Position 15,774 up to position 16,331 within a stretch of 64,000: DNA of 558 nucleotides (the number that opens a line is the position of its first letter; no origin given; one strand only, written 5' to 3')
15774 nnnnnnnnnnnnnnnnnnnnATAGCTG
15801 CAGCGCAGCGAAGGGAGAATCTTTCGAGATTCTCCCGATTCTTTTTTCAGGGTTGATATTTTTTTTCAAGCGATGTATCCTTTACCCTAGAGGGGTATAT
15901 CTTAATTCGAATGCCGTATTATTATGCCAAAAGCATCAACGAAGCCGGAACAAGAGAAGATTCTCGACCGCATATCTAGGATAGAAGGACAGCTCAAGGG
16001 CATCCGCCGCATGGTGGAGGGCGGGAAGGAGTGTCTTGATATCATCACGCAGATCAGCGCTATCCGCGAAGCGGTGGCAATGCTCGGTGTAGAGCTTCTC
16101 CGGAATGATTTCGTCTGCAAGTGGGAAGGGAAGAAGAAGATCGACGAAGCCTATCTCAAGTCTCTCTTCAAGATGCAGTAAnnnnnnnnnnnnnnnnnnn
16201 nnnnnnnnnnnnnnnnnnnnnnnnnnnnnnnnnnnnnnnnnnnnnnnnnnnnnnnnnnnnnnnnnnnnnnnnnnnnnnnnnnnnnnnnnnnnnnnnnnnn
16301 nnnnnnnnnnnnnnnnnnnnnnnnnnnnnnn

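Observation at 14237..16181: CsoR/RcnR-family repressor lacking the canonical His ligand, next to trxB, with TACCC-N-GGGTA palindromes in two upstream regions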

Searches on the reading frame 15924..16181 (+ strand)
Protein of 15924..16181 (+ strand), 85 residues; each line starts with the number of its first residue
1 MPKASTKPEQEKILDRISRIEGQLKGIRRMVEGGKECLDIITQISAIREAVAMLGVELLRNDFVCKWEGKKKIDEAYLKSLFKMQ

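Call 4: search_solved_structures(query=window:15924-16181:+, max_evalue=1, show_alignments=5)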
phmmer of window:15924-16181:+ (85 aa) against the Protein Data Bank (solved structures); distinct sequences matched with E-value up to 1: 11.
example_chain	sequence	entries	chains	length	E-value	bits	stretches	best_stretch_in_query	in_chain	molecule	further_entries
4m1p_A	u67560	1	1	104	5.9e-13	52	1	6-61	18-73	Copper-sensitive operon repressor (CsoR)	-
7mq1_A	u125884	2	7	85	1.4e-09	41.3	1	12-59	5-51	Copper-sensing transcriptional repressor csoR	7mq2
7mq3_A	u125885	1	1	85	1.5e-09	41.2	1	12-59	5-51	Copper-sensing transcriptional repressor csoR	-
5lbm_A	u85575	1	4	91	1.6e-08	37.9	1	5-61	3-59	Transcriptional repressor FrmR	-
4adz_A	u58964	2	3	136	2.6e-08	37.3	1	12-61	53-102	CSOR | COPPER SENSITIVE OPERON REPRESSOR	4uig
5fmn_A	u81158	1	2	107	1.4e-07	34.9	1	6-55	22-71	INRS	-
5lcy_A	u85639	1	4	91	3.1e-07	33.8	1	8-57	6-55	Frmr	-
6ahx_A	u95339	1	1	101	6.1e-07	32.9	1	10-52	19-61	Putative cytosolic protein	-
2hh7_A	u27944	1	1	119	4.6e-05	26.9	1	10-62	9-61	Hypothetical protein CsoR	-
3aai_A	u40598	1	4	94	0.0023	21.5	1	11-61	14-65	Copper homeostasis operon regulatory protein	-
2wpr_A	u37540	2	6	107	0.21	15.3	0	9-50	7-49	TRIMERIC AUTOTRANSPORTER ADHESIN FRAGMENT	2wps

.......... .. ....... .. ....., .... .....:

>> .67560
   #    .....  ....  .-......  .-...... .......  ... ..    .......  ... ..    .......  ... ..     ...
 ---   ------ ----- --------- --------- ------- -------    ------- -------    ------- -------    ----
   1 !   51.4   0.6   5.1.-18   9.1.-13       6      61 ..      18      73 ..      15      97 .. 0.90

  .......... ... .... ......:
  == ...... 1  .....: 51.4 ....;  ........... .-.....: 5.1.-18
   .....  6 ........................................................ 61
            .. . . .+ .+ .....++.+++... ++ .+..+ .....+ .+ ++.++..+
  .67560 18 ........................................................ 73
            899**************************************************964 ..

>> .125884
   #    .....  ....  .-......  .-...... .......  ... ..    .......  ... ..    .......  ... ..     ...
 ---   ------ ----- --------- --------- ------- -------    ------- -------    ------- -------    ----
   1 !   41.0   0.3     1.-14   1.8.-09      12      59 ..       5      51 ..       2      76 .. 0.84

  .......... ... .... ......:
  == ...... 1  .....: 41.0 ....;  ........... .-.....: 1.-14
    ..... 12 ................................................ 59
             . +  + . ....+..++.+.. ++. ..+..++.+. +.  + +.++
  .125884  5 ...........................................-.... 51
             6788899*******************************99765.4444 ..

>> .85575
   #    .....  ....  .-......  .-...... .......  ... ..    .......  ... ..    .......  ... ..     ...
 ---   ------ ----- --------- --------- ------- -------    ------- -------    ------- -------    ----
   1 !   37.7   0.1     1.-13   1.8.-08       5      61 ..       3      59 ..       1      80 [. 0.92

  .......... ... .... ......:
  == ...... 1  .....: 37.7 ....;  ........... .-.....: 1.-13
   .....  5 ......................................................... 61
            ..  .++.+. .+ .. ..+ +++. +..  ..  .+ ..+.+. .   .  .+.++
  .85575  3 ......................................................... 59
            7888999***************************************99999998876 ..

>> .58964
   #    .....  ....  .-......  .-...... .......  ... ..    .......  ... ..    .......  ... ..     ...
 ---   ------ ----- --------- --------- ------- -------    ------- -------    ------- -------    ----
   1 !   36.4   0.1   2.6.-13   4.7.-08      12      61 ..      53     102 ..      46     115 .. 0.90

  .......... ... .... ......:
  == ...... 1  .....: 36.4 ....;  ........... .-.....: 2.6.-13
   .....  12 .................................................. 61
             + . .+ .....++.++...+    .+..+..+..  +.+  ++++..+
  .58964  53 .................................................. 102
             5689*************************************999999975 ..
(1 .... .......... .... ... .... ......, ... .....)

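Call 5: search_protein_families(library=pfam, proteins=[window:15924-16181:+], max_evalue=0.01)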
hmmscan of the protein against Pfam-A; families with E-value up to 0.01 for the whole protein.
window:15924-16181:+ (85 aa): 1 family
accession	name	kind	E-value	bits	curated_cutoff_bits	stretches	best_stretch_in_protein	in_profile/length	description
PF02583.22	Trns_repr_metal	-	9e-19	68.1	22.8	1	9-63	1-55/78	Metal-sensitive transcriptional repressor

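Call 9: find_homologous_proteins(query=window:15924-16181:+, max_evalue=0.00001)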
Query window:15924-16181:+ (85 aa): 352 proteins with E <= 0.00001 among 353 candidates; the best 120 are listed.
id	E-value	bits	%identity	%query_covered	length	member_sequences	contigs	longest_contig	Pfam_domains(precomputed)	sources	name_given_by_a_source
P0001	1.5e-47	176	100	100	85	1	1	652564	PF02583.23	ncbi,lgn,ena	-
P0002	2.0e-44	166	94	100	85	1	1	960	PF02583.23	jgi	jgi:DNA-binding FrmR family transcriptional regulator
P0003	1.6e-36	141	82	98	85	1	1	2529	PF02583.23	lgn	-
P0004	2.4e-36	141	77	98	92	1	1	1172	PF02583.23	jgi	jgi:CsoR family transcriptional regulator, copper-sensing transcriptional repressor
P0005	1.2e-35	139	78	95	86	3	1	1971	PF02583.23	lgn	-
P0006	1.8e-35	138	81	94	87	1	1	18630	PF02583.23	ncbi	ncbi:MAG: metal-sensitive transcriptional regulator [Candidatus Moraniibacteriota bacterium]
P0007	1.9e-35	138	75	100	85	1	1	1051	PF02583.23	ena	-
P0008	2.2e-35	138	78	95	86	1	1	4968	PF02583.23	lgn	-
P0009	2.9e-35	137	76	99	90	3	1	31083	PF02583.23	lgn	-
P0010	6.3e-35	136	75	100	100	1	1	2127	PF02583.23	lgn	-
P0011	8.0e-35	136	77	95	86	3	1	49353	PF02583.23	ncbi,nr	ncbi:MAG: metal-sensitive transcriptional regulator [bacterium]|nr:metal-sensitive transcriptional r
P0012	8.9e-35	136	75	100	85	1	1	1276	PF02583.23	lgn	-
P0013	9.6e-35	136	82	89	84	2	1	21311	PF02583.23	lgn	-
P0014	1.3e-34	135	75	100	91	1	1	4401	PF02583.23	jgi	jgi:DNA-binding FrmR family transcriptional regulator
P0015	1.8e-34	135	86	86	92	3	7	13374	PF02583.23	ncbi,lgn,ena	-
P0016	2.0e-34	135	75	95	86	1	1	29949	PF02583.23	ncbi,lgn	ncbi:MAG: metal-sensitive transcriptional regulator [Candidatus Moraniibacteriota bacterium]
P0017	2.3e-34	134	76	98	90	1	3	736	PF02583.23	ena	-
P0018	2.6e-34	134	78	93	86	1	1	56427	PF02583.23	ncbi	ncbi:MAG: metal-sensitive transcriptional regulator [Patescibacteria group bacterium]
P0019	2.8e-34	134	81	93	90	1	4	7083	PF02583.23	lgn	-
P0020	3.0e-34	134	78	93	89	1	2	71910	PF02583.23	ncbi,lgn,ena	-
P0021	3.0e-34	134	73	100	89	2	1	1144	PF02583.23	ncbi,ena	-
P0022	3.4e-34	134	77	95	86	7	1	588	PF02583.23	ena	-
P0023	3.9e-34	134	80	93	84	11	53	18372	PF02583.23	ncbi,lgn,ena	-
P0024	5.0e-34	133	86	86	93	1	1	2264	PF02583.23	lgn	-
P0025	5.1e-34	133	80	98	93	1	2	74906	PF02583.23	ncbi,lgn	ncbi:MAG: metal-sensitive transcriptional regulator [Candidatus Moraniibacteriota bacterium]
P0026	5.1e-34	133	74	100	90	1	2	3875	PF02583.23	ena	-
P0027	5.3e-34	133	77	95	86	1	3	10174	PF02583.23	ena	-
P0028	5.8e-34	133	82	93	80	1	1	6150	PF02583.23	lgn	-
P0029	7.7e-34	133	84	89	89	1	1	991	PF02583.23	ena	-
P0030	1.1e-33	132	78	93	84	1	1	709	PF02583.23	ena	-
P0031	1.1e-33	132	79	96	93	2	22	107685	PF02583.23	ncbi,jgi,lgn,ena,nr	ncbi:MAG: metal-sensitive transcriptional regulator [Candidatus Moraniibacteriota bacterium]|nr:MAG:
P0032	1.1e-33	132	75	95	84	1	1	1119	PF02583.23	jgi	jgi:DNA-binding FrmR family transcriptional regulator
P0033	1.2e-33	132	74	100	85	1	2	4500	PF02583.23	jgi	jgi:CsoR family transcriptional regulator, copper-sensing transcriptional repressor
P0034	1.2e-33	132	74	100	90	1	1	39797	PF02583.23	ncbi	-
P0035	1.2e-33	132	79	96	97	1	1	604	PF02583.23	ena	-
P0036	1.5e-33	132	78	95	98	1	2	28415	PF02583.23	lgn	-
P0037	1.5e-33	132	76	98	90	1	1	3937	PF02583.23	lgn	-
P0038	1.5e-33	132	79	100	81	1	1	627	PF02583.23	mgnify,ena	mgnify:CR=1 FL=1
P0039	1.6e-33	132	81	93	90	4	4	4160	PF02583.23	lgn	-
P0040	1.6e-33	132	76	100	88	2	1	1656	PF02583.23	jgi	jgi:DNA-binding FrmR family transcriptional regulator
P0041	1.7e-33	132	80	98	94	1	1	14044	PF02583.23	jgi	jgi:DNA-binding FrmR family transcriptional regulator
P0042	1.7e-33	132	84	89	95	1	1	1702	PF02583.23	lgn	-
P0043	1.8e-33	132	86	86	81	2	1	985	PF02583.23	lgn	-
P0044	1.9e-33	132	74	95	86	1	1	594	PF02583.23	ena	-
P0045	1.9e-33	132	78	93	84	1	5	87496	PF02583.23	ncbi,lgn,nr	ncbi:MAG: metal-sensitive transcriptional regulator [Candidatus Moranbacteria bacterium]|nr:metal-se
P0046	2.0e-33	132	71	100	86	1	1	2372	PF02583.23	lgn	-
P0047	2.0e-33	132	76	100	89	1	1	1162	PF02583.23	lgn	-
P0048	2.2e-33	131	73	98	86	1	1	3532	PF02583.23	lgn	-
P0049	2.2e-33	131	84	89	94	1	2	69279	PF02583.23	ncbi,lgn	-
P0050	2.4e-33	131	79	96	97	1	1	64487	PF02583.23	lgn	-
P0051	2.5e-33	131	84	89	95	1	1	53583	PF02583.23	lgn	-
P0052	2.5e-33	131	79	96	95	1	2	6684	PF02583.23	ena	-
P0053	2.6e-33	131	80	94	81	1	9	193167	PF02583.23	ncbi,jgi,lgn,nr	ncbi:MAG: metal-sensitive transcriptional regulator [Candidatus Moranbacteria bacterium]|jgi:DNA-bin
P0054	2.7e-33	131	86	86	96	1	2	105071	PF02583.23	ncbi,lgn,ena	-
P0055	2.9e-33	131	83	89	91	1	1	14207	PF02583.23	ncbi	ncbi:MAG: metal-sensitive transcriptional regulator [Undibacterium sp.]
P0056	3.1e-33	131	73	100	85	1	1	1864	PF02583.23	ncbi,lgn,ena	ncbi:MAG: metal-sensitive transcriptional regulator [Candidatus Moraniibacteriota bacterium]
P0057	3.3e-33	131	79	94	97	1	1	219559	PF02583.23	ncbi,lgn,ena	-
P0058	3.4e-33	131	84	89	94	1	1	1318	PF02583.23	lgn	-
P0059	3.5e-33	131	83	89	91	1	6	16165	PF02583.23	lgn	-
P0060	3.5e-33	131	83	89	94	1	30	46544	PF02583.23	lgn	-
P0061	3.5e-33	131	79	94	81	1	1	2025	PF02583.23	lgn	-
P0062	3.8e-33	131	76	100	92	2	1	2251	PF02583.23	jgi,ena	-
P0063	3.8e-33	131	73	100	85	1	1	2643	PF02583.23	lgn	-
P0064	3.9e-33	131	83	89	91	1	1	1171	PF02583.23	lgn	-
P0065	4.5e-33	130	77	92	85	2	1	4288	PF02583.23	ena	-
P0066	4.5e-33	130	84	91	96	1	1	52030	PF02583.23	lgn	-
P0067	4.6e-33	130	77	98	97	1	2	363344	PF02583.23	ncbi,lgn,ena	-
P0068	4.8e-33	130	83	89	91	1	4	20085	PF02583.23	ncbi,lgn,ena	-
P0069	5.0e-33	130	81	86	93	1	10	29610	PF02583.23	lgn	-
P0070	5.1e-33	130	83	89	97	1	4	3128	PF02583.23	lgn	-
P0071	5.1e-33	130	85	86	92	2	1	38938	PF02583.23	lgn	-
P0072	5.2e-33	130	75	99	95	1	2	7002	PF02583.23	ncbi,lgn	-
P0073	5.3e-33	130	83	89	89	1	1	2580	PF02583.23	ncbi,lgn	ncbi:MAG: metal-sensitive transcriptional regulator [Candidatus Moraniibacteriota bacterium]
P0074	5.5e-33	130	76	99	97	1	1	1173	PF02583.23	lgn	-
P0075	5.6e-33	130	84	89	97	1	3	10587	PF02583.23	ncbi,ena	-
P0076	5.6e-33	130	79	96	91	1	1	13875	PF02583.23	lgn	-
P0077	6.0e-33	130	80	88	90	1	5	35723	PF02583.23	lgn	-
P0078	6.0e-33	130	77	96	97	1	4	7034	PF02583.23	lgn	-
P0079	6.1e-33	130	83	89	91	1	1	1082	PF02583.23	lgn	-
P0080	6.2e-33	130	82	89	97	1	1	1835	PF02583.23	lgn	-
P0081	6.3e-33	130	83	89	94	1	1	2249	PF02583.23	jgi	jgi:DNA-binding FrmR family transcriptional regulator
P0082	6.9e-33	130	77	96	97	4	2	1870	PF02583.23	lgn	-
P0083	7.0e-33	130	71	99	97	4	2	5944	PF02583.23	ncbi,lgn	-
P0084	7.2e-33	130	77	96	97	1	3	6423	PF02583.23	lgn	-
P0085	7.3e-33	130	77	96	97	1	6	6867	PF02583.23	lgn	-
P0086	7.3e-33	130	78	93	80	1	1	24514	PF02583.23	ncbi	-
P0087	7.7e-33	130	76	94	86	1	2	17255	PF02583.23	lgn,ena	-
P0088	7.7e-33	130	88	86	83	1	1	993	PF02583.23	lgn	-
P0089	8.5e-33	129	75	100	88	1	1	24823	PF02583.23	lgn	-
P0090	8.6e-33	129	75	100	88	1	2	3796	PF02583.23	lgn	-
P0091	8.7e-33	129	82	89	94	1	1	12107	PF02583.23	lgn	-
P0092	8.8e-33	129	79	89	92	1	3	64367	PF02583.23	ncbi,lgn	-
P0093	8.9e-33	129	79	89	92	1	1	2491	PF02583.23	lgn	-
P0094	8.9e-33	129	77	95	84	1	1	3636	PF02583.23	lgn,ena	-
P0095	9.5e-33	129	74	99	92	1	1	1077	PF02583.23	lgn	-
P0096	1.1e-32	129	82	89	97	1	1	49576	PF02583.23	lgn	-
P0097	1.3e-32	129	71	100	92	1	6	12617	PF02583.23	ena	-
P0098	1.3e-32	129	78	93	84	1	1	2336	PF02583.23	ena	-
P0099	1.4e-32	129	80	92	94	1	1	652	PF02583.23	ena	-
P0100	1.6e-32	129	79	86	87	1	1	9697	PF02583.23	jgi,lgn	jgi:DNA-binding FrmR family transcriptional regulator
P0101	1.6e-32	129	78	94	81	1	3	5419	PF02583.23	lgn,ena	-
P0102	1.6e-32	129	72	100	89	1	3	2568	PF02583.23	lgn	-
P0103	1.7e-32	129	82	89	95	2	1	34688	PF02583.23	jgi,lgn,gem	-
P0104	1.7e-32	129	72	99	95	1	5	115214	PF02583.23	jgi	jgi:CsoR family transcriptional regulator, copper-sensing transcriptional repressor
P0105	2.0e-32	128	75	98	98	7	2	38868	PF02583.23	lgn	-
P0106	2.1e-32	128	77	88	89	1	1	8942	PF02583.23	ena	-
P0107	2.2e-32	128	71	99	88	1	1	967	PF02583.23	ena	-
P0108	2.3e-32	128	75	100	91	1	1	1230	PF02583.23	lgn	-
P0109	2.4e-32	128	82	89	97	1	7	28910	PF02583.23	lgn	-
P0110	2.4e-32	128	82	89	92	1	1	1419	PF02583.23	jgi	jgi:DNA-binding FrmR family transcriptional regulator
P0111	2.4e-32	128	80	89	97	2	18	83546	PF02583.23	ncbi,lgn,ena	-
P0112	2.5e-32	128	82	89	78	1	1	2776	PF02583.23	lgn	-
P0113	2.5e-32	128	76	94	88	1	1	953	PF02583.23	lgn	-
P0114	2.6e-32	128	72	96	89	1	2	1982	PF02583.23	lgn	-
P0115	2.7e-32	128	77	93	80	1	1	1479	PF02583.23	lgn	-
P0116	2.7e-32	128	85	86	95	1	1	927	PF02583.23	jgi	jgi:DNA-binding FrmR family transcriptional regulator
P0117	2.7e-32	128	76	96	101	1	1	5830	PF02583.23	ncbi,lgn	ncbi:MAG: metal-sensitive transcriptional regulator [Candidatus Moraniibacteriota bacterium]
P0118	2.8e-32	128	84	86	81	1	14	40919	PF02583.23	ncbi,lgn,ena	-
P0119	2.8e-32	128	80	89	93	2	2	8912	PF02583.23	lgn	-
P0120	3.0e-32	128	77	94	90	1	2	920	PF02583.23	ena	-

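Call 12: find_related_loci(query=A1, collection=genome_contigs, flank=4000)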
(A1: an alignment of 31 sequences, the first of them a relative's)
Query A1 (85 aa) in genome_contigs; peptide patterns used: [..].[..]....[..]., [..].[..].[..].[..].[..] (x = any residue, [..] = any of these).
192 stretches matched a pattern; 73 encode a relative of the query (tblastn E <= 1e-3); 73 distinct loci.
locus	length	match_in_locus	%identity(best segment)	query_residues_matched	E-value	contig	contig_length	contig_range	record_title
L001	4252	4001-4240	81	6-85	4e-41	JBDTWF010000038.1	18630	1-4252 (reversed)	MAG: Candidatus Moraniibacteriota bacterium isolate cluster3_bin.85 NODE_10791_length_18630_cov_5.647914, whole genome s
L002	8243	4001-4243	78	5-85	1e-40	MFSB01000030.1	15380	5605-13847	MAG: Candidatus Moranbacteria bacterium RIFCSPLOWO2_12_FULL_48_12 rifcsplowo2_12_scaffold_37000, whole genome shotgun se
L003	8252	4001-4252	79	4-85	6e-40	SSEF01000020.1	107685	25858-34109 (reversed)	MAG: Candidatus Moraniibacteriota bacterium isolate Bin_68_2 c_000000043314, whole genome shotgun sequence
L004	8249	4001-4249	80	3-85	4e-40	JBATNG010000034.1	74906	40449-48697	MAG: Candidatus Moraniibacteriota bacterium isolate MFD10541_ilm_asm_bin30 k127_114928, whole genome shotgun sequence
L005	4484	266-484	86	13-85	6e-40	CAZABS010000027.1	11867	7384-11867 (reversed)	MAG TPA_asm: uncultured Bdellovibrionales bacterium isolate SRP286056_co1_739 genome assembly, contig: NODE_6874_length_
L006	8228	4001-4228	83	10-85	5e-40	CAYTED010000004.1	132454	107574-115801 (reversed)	MAG TPA_asm: uncultured Bdellovibrionales bacterium isolate binchicken_co128_120 genome assembly, contig: NODE_86_length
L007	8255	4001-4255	74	1-85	1e-39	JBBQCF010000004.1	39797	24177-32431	MAG: Candidatus Moraniibacteriota bacterium isolate Co_metawrap_1272 Cmw_1272_k141_28817494_length_39797_cov_14.9633, wh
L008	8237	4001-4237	78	7-85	1e-39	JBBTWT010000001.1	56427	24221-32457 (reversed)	MAG: Patescibacteria group bacterium isolate H32-bin019_1 H32_bin019_1_000000000001, whole genome shotgun sequence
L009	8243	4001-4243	75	5-85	1e-39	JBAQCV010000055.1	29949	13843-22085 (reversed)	MAG: Candidatus Moraniibacteriota bacterium isolate MFD12004_ilm_asm_bin18 k127_134744, whole genome shotgun sequence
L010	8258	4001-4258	76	2-85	3e-39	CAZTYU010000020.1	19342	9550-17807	MAG TPA_asm: uncultured Bdellovibrionales bacterium isolate SRP342105_co1_290 genome assembly, contig: NODE_3764_length_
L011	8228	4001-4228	84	10-85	3e-39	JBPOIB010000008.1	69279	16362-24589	MAG: Candidatus Moraniibacteriota bacterium isolate MAG_655 c_000000434176, whole genome shotgun sequence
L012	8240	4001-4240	79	6-85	5e-39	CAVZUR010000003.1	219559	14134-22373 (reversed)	MAG: Candidatus Moranbacteria bacterium isolate MFD04651.bin.1.47 genome assembly, contig: contig_25279, whole genome sh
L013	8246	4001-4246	78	4-85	4e-39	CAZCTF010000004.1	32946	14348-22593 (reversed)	MAG TPA_asm: uncultured Bdellovibrionales bacterium isolate SRP342105_co2_88 genome assembly, contig: NODE_1332_length_3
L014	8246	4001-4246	74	4-85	5e-39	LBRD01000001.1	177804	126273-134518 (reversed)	MAG: Parcubacteria group bacterium GW2011_GWC1_36_108 UR95_C0001, whole genome shotgun sequence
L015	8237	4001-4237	78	7-85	4e-39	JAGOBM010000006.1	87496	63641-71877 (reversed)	MAG: Candidatus Moraniibacteriota bacterium isolate Go_LeineEff_bin_12 Go_LeineEff_32_length_87496_cov_14.095858, whole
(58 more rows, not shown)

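Call 18: search_protein_families(library=ncbifam, proteins=[window:15924-16181:+], max_evalue=0.1)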
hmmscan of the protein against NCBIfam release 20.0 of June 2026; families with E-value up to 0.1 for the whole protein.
window:15924-16181:+ (85 aa): 3 families
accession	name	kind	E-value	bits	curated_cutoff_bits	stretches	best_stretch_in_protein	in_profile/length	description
NF052430.1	repress_RicR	exception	2.4e-12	47.3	175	1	10-61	8-59/93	copper-sensing transcriptional repressor RicR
NF008464.0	PRK11352.1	equivalog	1e-10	41.8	133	1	5-62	3-60/91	formaldehyde-responsive transcriptional repressor FrmR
NF011613.0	PRK15039.1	equivalog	5.6e-09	36.6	138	1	8-60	6-58/90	Ni(II)/Co(II)-binding transcriptional repressor RcnR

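Call 36: find_encoding_contigs(protein=P0001, flank=3000, max_places=3)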
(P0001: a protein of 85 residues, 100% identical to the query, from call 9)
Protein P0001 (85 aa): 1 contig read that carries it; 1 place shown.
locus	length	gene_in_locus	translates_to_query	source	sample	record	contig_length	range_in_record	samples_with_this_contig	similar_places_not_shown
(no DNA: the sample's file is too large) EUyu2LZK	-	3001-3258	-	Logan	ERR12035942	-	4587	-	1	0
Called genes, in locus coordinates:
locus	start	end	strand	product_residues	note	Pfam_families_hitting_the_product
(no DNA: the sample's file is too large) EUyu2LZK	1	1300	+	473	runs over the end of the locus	PF21799:MurD-like_N, PF08245:Mur_ligase_M, PF02875:Mur_ligase_C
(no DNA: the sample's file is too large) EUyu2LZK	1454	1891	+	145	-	-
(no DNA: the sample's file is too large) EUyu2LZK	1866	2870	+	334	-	PF08501:Shikimate_dh_N (weak), PF01488:Shikimate_DH, PF03435:Sacchrp_dh_NADP (weak)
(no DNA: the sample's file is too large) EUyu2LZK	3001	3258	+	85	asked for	PF02583:Trns_repr_metal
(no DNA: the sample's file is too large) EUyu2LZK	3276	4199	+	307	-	PF00070:Pyr_redox (faint), PF01134:GIDA (faint), PF01266:DAO (faint), PF03486:HI0933_like (faint), PF07992:Pyr_redox_2, PF13738:Pyr_redox_3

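Call 45: predict_structure(alignment_id=A1)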
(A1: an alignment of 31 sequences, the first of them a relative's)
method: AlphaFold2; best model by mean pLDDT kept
length: 85 residues; sequences in the alignment: 31
mean_pLDDT: 82.1   pTM: 0.65
mean pLDDT of the five models: 82.1, 81.5, 80.7, 80.6, 79.7
residues with pLDDT >= 90: 40; 70-90: 26; 50-70: 15; < 50: 4
segments of 3 or more residues with pLDDT < 50: 1-4
pLDDT, mean of each block of 10 residues (from residue 1): 60 93 97 96 94 85 65 72 73
secondary structure, 60 per line:
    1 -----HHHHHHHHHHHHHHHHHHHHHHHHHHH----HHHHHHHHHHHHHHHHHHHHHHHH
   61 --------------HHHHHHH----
elements in order: H6-32 H37-60 H75-81
